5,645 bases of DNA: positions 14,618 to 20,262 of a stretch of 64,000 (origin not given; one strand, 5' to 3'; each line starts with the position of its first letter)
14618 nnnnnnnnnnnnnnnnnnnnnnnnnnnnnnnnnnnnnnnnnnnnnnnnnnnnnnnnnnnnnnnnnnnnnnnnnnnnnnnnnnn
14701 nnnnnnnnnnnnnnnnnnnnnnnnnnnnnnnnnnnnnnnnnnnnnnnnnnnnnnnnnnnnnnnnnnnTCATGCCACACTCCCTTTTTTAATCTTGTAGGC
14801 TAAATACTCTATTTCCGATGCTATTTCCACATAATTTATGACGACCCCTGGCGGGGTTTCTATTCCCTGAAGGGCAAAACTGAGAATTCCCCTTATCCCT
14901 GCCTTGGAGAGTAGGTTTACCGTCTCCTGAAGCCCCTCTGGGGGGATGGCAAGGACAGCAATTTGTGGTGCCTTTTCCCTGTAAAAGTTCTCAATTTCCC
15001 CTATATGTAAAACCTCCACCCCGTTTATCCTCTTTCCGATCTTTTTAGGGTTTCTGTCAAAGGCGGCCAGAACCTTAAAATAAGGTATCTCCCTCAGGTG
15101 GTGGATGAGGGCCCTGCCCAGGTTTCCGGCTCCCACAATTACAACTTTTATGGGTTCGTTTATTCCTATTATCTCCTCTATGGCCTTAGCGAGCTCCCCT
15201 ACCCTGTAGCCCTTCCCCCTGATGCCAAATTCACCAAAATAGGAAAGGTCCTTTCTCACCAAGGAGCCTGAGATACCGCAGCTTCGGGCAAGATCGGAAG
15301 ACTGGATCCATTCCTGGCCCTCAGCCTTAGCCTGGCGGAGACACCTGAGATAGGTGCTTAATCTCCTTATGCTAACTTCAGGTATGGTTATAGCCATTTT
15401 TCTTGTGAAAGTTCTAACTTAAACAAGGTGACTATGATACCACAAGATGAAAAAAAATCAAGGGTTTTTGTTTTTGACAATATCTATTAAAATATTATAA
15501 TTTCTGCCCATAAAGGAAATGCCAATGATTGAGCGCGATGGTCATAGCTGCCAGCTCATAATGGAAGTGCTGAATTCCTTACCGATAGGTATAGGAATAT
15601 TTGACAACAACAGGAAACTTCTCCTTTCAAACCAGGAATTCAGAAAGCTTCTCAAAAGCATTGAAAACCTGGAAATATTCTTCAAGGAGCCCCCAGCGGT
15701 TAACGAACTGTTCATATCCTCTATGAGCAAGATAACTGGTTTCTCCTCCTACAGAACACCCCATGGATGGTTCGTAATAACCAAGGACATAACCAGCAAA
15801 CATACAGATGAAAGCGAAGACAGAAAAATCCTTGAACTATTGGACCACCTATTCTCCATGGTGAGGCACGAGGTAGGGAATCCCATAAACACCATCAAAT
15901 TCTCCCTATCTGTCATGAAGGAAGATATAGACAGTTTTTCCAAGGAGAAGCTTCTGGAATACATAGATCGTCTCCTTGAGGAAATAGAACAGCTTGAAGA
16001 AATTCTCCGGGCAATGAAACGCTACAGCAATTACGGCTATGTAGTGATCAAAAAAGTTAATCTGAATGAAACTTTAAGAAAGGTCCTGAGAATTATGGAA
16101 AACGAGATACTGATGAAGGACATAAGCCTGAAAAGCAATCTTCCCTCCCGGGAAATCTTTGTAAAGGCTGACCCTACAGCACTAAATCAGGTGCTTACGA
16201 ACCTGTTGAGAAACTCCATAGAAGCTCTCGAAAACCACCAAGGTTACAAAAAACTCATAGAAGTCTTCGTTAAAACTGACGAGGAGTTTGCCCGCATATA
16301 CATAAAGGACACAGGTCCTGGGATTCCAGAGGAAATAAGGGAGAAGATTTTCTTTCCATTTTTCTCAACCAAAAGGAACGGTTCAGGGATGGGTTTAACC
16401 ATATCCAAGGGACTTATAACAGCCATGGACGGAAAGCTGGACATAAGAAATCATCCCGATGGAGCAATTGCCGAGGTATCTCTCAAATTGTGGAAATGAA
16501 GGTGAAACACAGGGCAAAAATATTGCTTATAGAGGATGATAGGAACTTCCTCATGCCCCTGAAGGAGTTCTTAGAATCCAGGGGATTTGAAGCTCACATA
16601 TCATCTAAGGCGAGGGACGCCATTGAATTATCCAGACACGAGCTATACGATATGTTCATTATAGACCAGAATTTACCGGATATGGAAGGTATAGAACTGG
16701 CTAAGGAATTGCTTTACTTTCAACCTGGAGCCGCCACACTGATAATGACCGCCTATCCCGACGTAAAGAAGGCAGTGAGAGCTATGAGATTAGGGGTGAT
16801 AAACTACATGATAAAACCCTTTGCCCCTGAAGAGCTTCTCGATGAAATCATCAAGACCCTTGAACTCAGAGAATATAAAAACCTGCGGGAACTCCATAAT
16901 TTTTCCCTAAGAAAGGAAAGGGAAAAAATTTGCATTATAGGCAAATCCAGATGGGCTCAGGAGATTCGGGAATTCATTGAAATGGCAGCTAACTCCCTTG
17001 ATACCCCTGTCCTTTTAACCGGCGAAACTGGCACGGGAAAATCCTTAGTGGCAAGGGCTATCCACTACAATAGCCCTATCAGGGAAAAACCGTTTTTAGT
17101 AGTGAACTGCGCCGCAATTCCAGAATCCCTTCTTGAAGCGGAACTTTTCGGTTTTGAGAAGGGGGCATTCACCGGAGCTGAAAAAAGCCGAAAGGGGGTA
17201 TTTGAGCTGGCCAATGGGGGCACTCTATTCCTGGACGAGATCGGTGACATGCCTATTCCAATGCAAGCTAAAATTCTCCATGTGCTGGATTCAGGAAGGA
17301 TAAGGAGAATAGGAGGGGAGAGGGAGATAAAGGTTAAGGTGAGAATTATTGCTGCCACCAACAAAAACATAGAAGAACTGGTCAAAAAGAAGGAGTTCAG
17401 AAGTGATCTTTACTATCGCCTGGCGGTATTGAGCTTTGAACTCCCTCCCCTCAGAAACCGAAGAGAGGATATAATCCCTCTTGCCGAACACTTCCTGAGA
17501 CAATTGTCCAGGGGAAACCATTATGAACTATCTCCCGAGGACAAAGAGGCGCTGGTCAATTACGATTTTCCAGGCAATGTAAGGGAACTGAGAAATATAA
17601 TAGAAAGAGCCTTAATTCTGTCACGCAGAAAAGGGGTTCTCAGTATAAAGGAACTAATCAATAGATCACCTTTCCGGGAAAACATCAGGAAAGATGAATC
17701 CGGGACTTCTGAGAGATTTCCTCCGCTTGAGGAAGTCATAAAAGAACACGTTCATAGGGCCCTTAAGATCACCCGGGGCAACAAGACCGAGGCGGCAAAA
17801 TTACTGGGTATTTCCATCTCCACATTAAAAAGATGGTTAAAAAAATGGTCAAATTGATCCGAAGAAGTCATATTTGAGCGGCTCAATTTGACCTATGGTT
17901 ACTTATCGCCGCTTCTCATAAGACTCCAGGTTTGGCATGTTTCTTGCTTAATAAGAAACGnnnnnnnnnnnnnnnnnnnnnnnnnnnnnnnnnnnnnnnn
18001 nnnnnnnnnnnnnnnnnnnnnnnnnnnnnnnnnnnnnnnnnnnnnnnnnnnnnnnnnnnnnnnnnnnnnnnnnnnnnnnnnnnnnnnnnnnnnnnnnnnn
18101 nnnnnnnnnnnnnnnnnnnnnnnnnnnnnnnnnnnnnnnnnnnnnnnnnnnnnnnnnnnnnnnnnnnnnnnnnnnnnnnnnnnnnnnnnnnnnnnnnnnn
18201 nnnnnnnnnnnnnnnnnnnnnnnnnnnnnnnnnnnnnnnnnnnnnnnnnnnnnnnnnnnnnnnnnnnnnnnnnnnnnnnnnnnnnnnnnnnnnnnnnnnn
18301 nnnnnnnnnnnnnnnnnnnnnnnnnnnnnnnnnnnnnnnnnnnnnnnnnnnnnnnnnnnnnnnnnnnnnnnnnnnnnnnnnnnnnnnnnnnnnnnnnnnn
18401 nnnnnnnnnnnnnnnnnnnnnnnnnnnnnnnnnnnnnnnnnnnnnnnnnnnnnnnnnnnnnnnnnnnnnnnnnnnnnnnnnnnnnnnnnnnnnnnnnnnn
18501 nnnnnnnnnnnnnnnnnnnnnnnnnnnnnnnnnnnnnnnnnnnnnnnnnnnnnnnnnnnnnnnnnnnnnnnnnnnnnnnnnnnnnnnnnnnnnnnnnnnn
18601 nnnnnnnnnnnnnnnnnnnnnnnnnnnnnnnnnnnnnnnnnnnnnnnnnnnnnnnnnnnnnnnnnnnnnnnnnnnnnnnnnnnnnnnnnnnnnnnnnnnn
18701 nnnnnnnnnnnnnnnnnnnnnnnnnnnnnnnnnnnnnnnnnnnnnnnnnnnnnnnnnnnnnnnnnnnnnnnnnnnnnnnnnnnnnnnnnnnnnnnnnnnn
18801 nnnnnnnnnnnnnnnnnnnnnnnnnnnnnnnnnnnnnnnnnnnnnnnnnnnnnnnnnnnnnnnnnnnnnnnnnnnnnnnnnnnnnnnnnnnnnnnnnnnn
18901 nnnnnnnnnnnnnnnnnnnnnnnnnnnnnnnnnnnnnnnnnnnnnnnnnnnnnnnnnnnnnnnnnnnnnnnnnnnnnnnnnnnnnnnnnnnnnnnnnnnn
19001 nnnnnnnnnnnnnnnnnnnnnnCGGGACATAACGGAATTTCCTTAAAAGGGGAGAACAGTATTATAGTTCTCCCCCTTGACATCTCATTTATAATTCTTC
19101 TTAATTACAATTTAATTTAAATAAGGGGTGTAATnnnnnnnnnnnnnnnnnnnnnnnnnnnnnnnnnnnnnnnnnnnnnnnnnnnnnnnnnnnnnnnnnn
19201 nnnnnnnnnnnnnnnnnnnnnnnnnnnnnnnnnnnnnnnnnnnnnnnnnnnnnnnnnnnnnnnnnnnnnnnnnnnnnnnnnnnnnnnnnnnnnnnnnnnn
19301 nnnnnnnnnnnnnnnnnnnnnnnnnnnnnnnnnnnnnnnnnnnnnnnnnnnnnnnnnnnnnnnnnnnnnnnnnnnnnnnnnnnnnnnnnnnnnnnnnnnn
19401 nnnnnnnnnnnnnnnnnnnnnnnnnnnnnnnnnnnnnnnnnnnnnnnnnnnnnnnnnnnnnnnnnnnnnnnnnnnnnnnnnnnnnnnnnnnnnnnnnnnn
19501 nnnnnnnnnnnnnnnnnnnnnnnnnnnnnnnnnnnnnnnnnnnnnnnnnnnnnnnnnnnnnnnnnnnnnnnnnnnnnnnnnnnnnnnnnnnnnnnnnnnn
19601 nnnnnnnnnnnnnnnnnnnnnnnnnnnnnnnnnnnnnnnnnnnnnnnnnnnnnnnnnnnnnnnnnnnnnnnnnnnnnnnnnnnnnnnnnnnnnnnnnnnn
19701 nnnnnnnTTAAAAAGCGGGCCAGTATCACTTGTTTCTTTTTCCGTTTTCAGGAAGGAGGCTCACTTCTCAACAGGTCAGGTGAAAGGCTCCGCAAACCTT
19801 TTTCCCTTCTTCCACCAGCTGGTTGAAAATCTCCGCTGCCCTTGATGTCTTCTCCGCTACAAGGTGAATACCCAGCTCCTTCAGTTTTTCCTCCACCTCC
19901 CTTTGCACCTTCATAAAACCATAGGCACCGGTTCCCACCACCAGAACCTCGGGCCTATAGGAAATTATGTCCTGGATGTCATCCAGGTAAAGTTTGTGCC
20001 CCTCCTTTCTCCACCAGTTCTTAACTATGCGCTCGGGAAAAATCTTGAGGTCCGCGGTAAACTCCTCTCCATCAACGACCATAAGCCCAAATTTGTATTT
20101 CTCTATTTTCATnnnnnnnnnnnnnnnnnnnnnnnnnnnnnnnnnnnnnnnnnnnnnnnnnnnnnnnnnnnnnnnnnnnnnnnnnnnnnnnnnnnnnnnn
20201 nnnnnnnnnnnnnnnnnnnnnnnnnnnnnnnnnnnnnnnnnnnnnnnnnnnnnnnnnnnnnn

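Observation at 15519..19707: Signalling module 1 next to the Rex operon: histidine kinase, sigma-54 activator, REC-DUF4388-Roadblock regulator, DUF4388 protein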

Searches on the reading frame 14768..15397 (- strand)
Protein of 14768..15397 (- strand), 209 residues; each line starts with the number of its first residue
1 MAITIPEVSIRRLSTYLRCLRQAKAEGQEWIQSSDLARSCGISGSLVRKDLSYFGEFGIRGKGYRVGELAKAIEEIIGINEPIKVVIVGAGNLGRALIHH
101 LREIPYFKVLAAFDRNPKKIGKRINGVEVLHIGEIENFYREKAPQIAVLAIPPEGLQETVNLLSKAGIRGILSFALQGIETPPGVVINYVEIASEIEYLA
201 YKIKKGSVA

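Call 3: search_protein_families(library=pfam, proteins=[window:14768-15397:-], max_evalue=0.1)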
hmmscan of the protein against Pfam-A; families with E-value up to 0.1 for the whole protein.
window:14768-15397:- (209 aa): 9 families
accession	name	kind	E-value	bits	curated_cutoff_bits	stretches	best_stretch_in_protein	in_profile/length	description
PF02629.25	CoA_binding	-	2e-17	64.2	22.3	1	81-175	2-95/97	CoA binding domain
PF06971.19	Put_DNA-bind_N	-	1.2e-16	61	27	1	5-52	2-49/49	Putative DNA-binding protein N-terminus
PF01113.26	DapB_N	-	0.00017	22.1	25.6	1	83-141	1-67/124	Dihydrodipicolinate reductase, N-terminus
PF01408.29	GFO_IDH_MocA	-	0.00021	22.4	24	1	83-162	1-81/120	Oxidoreductase family, NAD-binding Rossmann fold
PF03807.23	F420_oxidored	-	0.00026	22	21.6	1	84-163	1-79/94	NADP oxidoreductase coenzyme F420-dependent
PF01118.30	Semialdhyde_dh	-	0.0023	18.7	26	1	84-169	1-92/121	Semialdehyde dehydrogenase, NAD binding domain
PF17836.7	PglD_N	-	0.0035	18.3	23.4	1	84-147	1-62/78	PglD N-terminal domain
PF02254.24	TrkA_N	-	0.054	14.3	23.8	1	85-122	1-36/116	TrkA-N domain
PF01488.26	Shikimate_DH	-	0.068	13.7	24.3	1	82-119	12-48/138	Shikimate / quinate 5-dehydrogenase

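Call 4: search_protein_families(library=ncbifam, proteins=[window:14768-15397:-], max_evalue=0.1)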
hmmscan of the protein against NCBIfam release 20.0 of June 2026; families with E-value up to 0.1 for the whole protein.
window:14768-15397:- (209 aa): 21 families
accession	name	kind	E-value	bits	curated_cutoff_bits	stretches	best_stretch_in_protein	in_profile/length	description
NF003995.0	PRK05472.2-4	subfamily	8.3e-65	218.3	126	1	4-205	5-207/213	redox-sensing transcriptional repressor Rex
NF003993.0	PRK05472.2-2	equivalog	1e-61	208.2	217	1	3-205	4-207/212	redox-sensing transcriptional repressor Rex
NF003992.0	PRK05472.2-1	equivalog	2.1e-53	181.1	226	1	4-205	20-222/249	redox-sensing transcriptional repressor Rex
NF003990.0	PRK05472.1-4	equivalog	3.7e-48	163.9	233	1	5-206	7-209/214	redox-sensing transcriptional repressor Rex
NF003996.0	PRK05472.2-5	equivalog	5e-48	163.7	138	1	5-205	2-201/209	redox-sensing transcriptional repressor Rex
NF003994.0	PRK05472.2-3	equivalog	2.2e-45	154.7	130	1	4-204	8-209/217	redox-sensing transcriptional repressor Rex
NF003989.0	PRK05472.1-3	equivalog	1.9e-44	152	177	1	4-205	7-209/215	redox-sensing transcriptional repressor Rex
NF003988.0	PRK05472.1-1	equivalog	6e-39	134.2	321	1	4-206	6-211/214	redox-sensing transcriptional repressor Rex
NF003991.0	PRK05472.1-5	equivalog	3.7e-31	108.7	198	1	4-204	6-207/211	redox-sensing transcriptional repressor Rex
TIGR03570.1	NeuD_NnaD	subfamily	2.3e-06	27.3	160.8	1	84-152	1-67/202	NeuD/PglB/VioB family sugar acetyltransferase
TIGR03022.1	WbaP_sugtrans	subfamily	0.0018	17.6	403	1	84-167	127-212/456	undecaprenyl-phosphate galactose phosphotransferase WbaP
TIGR00036.1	dapB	equivalog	0.0022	17.6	122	1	83-160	2-89/270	4-hydroxy-tetrahydrodipicolinate reductase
TIGR02964.1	xanthine_xdhC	equivalog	0.0031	17.1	161.6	1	80-147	98-164/246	xanthine dehydrogenase accessory protein XdhC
NF001319.0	PRK00258.3-3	equivalog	0.0044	16.1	252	1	69-119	110-158/279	shikimate dehydrogenase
TIGR03023.1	WcaJ_sugtrans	equivalog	0.0054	16.1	410.75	1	84-165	131-215/453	undecaprenyl-phosphate glucose phosphotransferase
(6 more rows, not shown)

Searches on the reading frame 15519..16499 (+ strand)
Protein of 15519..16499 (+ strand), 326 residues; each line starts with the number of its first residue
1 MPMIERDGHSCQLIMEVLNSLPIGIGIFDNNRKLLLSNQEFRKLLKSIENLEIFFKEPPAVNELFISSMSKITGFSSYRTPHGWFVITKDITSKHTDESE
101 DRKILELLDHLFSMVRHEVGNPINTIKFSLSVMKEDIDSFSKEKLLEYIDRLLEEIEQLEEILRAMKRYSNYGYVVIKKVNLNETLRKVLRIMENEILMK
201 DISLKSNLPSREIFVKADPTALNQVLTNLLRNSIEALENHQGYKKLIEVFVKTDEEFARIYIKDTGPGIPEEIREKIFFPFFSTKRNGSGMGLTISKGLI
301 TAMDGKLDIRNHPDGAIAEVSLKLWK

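Call 3: search_protein_families(library=pfam, proteins=[window:15519-16499:+], max_evalue=0.1)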
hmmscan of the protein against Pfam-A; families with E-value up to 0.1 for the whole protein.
window:15519-16499:+ (326 aa): 7 families
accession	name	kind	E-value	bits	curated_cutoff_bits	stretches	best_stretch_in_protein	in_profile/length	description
PF02518.31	HATPase_c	-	2.8e-20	73.2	26.4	1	218-323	2-108/111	Histidine kinase-, DNA gyrase B-, and HSP90-like ATPase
PF00512.31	HisKA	-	4e-09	36.8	26.9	1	110-170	4-61/66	His Kinase A (phospho-acceptor) domain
PF14501.12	HATPase_c_5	-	5.9e-07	29.8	22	1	221-314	5-93/102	GHKL domain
PF12860.13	PAS_7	-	0.00098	19.7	27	1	18-46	1-29/115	PAS fold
PF13589.12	HATPase_c_3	-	0.0028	18.1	25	1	222-275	3-52/137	Histidine kinase-, DNA gyrase B-, and HSP90-like ATPase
PF13581.12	HATPase_c_2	-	0.0039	17.6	27.4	1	227-303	37-112/127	Histidine kinase-like ATPase domain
PF06698.16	DUF1192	-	0.0085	16.6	25.5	1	133-165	13-45/58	Protein of unknown function (DUF1192)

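Call 4: search_protein_families(library=ncbifam, proteins=[window:15519-16499:+], max_evalue=0.1)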
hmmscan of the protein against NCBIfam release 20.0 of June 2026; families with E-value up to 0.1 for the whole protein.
window:15519-16499:+ (326 aa): 82 families (the best 25 are shown)
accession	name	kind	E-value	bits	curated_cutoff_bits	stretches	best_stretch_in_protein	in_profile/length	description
NF008468.0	PRK11360.1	equivalog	4e-40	137.8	646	1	46-324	335-608/616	two-component system sensor histidine kinase AtoS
TIGR02938.1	nifL_nitrog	equivalog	5.6e-27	94.4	242.45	2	106-315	274-484/494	nitrogen fixation negative regulator NifL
NF007688.0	PRK10364.1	equivalog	1.1e-25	90.3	479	1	98-313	230-439/460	two-component system sensor histidine kinase ZraS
NF046044.1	PnpS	equivalog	1.7e-25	89.9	400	1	102-311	164-377/390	two-component system histidine kinase PnpS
NF047497.1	HK_LIC_12097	equivalog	6e-25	87.7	500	1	88-322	128-364/367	LIC_12097 family sensor histidine kinase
NF008312.0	PRK11100.1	equivalog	8.5e-25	87.5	356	1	114-322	262-472/477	two-component system sensor histidine kinase CreC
NF053867.1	SprKinKinDBac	equivalog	5.5e-23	81.2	775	1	85-312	264-484/500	sporulation kinase KinD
NF047794.1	HisKinPtgB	equivalog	1.3e-22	79.9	1000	1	115-309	449-639/656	two-component system sensor histidine kinase PgtB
NF006800.0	PRK09303.1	equivalog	1.5e-22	80.1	342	1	102-315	145-368/383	histidine kinase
NF047466.1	hybrid_RR_LvrB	exception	3.7e-22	79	500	1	105-313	149-364/377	hybrid histidine kinase/response regulator LvrB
NF052574.1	HisKinEspCMyxo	equivalog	3.6e-21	75.1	1200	1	114-313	423-625/785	serine histidine kinase EspC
TIGR02956.1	TMAO_torS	equivalog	5e-21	74.5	676.5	1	117-312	473-669/967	TMAO reductase system sensor histidine kinase/response regulator TorS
NF008293.1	PRK11073.1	equivalog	1.2e-20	74.1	240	1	113-316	135-339/349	nitrogen regulation protein NR(II)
NF010411.0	PRK13837.1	equivalog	2e-20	72.4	647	1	143-314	483-664/828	two-component system VirA-like sensor kinase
NF040750.1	tetrathio_HK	equivalog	3.7e-20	71.9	750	1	99-314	329-543/555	tetrathionate respiration histidine kinase TtrS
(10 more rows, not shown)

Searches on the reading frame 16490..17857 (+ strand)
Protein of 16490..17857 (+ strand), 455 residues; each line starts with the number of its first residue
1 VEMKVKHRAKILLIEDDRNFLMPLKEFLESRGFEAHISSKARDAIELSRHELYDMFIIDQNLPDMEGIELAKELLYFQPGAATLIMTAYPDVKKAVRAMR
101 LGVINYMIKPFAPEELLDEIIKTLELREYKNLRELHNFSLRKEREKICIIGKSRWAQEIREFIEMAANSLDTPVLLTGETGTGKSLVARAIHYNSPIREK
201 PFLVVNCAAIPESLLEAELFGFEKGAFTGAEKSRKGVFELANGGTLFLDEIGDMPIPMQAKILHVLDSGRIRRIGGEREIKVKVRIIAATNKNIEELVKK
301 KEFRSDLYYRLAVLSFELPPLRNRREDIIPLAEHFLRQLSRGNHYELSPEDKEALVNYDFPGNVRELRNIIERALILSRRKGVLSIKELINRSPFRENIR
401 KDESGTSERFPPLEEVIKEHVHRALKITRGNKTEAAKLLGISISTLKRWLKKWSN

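Call 3: search_protein_families(library=pfam, proteins=[window:16490-17857:+], max_evalue=0.1)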
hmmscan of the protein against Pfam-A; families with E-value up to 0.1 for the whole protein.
window:16490-17857:+ (455 aa): 22 families
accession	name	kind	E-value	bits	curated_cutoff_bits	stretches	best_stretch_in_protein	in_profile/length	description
PF00158.32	Sigma54_activat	-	2e-68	229.8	20.2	1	149-315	1-166/168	Sigma-54 interaction domain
PF14532.12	Sigma54_activ_2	-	7.6e-23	81.7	25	1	150-321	1-138/138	Sigma-54 interaction domain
PF00072.30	Response_reg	-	2.5e-21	76.4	30.2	1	11-120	1-110/111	Response regulator receiver domain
PF25601.1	AAA_lid_14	-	4.2e-20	71.8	27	1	322-391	1-72/87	AAA+ ATPase lid domain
PF02954.25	HTH_8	-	1.9e-09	37.6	22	1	413-453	2-42/42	Bacterial regulatory protein, Fis family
PF07728.20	AAA_5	-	6.9e-08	33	22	1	173-304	1-132/139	AAA domain (dynein-related subfamily)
PF00004.35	AAA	-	5.5e-06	27.3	21.2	1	174-297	1-114/131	ATPase family associated with various cellular activities (AAA)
PF01078.27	Mg_chelatase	-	2.1e-05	24.4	20.3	1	229-292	93-158/207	Magnesium chelatase, subunit ChlI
PF07724.20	AAA_2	-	0.00011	22.7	27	1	174-303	6-136/166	AAA domain (Cdc48 subfamily)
PF13401.12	AAA_22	-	0.00018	22.2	27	1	172-209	6-43/130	AAA domain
PF13384.12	HTH_23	-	0.0002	21.5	24.6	1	431-453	19-41/50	Homeodomain-like domain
PF13518.12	HTH_28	-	0.00026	21.5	25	1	429-453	12-36/52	Helix-turn-helix domain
PF13191.12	AAA_16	-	0.0019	19.1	32.6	1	158-196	11-49/167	AAA ATPase domain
PF24471.1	KH_DEAH11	-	0.0028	17.7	27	1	115-170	13-70/70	DEAH11-like, KH-domain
PF12775.13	AAA_7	-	0.0058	16.6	25.8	1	170-208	32-70/181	P-loop containing dynein motor region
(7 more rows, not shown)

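Call 4: search_protein_families(library=ncbifam, proteins=[window:16490-17857:+], max_evalue=0.1)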
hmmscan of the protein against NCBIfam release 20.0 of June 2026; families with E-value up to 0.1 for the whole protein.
window:16490-17857:+ (455 aa): 127 families (the best 25 are shown)
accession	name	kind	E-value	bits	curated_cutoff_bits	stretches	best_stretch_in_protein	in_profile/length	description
NF008469.0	PRK11361.1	equivalog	5e-115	384.8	714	1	8-448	4-449/461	acetoacetate metabolism transcriptional regulator AtoC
TIGR01818.1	ntrC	equivalog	9.7e-108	360.9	558.6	1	11-451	1-461/463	nitrogen regulation protein NR(I)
NF007689.0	PRK10365.1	equivalog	2.2e-101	339.8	760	1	7-447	4-436/441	sigma-54-dependent response regulator transcription factor ZraR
NF041552.1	TF_PrdR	equivalog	1.7e-100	337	795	1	143-452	263-575/577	sigma-54 dependent transcriptional regulator PrdR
TIGR02915.1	PEP_resp_reg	equivalog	1.7e-99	333.7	502.6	1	11-452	1-441/445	PEP-CTERM-box response regulator transcription factor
TIGR01817.1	nifA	equivalog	3.1e-97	326.6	528.85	1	135-385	184-435/534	nif-specific transcriptional activator NifA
NF049963.1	RespRegFlgRCampy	domain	1.7e-95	320.4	750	1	11-453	3-427/429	fla regulon two-component system response regulator FlgR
NF041946.1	LuxO_transreg_Vib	equivalog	5.9e-95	318.8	800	1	14-454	2-461/463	quorum-sensing sigma-54 dependent transcriptional regulator LuxO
NF003451.0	PRK05022.1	equivalog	1.9e-92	310.6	476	1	121-452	165-507/512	nitric oxide reductase transcriptional regulator NorR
NF011695.0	PRK15115.1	equivalog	1.1e-91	307.8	763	1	5-442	3-425/445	two-component system response regulator GlrR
NF008176.1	PRK10923.1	equivalog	3.8e-91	306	620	2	8-384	3-377/469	nitrogen regulation protein NR(I)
NF038308.1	RNA_repair_RtcR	equivalog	4.4e-89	299.7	650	1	122-447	153-505/530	RNA repair transcriptional activator RtcR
TIGR02329.1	propionate_PrpR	equivalog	1.3e-88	297.9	499.2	1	126-452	191-526/526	propionate catabolism operon regulatory protein PrpR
NF011953.0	PRK15424.1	equivalog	1.1e-87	294.9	703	1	126-452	198-533/538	propionate catabolism operon regulatory protein PrpR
NF051870.1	NAssimRespRegNtrX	equivalog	3e-84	283.5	600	1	10-452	3-449/452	nitrogen assimilation response regulator NtrX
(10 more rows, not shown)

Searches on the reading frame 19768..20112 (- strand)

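Call 3: search_protein_families(library=pfam, proteins=[window:19768-20112:-], max_evalue=0.1)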
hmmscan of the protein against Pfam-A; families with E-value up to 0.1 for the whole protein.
window:19768-20112:- (114 aa): 1 family
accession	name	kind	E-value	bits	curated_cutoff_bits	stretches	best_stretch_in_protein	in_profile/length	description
PF04430.19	DUF498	-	1.6e-24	86.5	33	1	3-111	1-109/109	Protein of unknown function (DUF498/DUF598)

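Call 4: search_protein_families(library=ncbifam, proteins=[window:19768-20112:-], max_evalue=0.1)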
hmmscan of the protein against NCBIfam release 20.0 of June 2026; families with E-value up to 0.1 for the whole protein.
window:19768-20112:- (114 aa): 3 families
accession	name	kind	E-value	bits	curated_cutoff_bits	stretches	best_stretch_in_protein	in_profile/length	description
NF006188.0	PRK08324.1-1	equivalog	0.0092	14.3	1152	1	12-69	135-189/679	bifunctional aldolase/short-chain dehydrogenase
NF041190.2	encap_f4a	exception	0.016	15.6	90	1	51-76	23-48/92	family 4A encapsulin nanocompartment shell protein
NF038235.1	retron_Ec48_2TM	equivalog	0.018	14.6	65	1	24-99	128-204/219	retron Ec48 family effector membrane protein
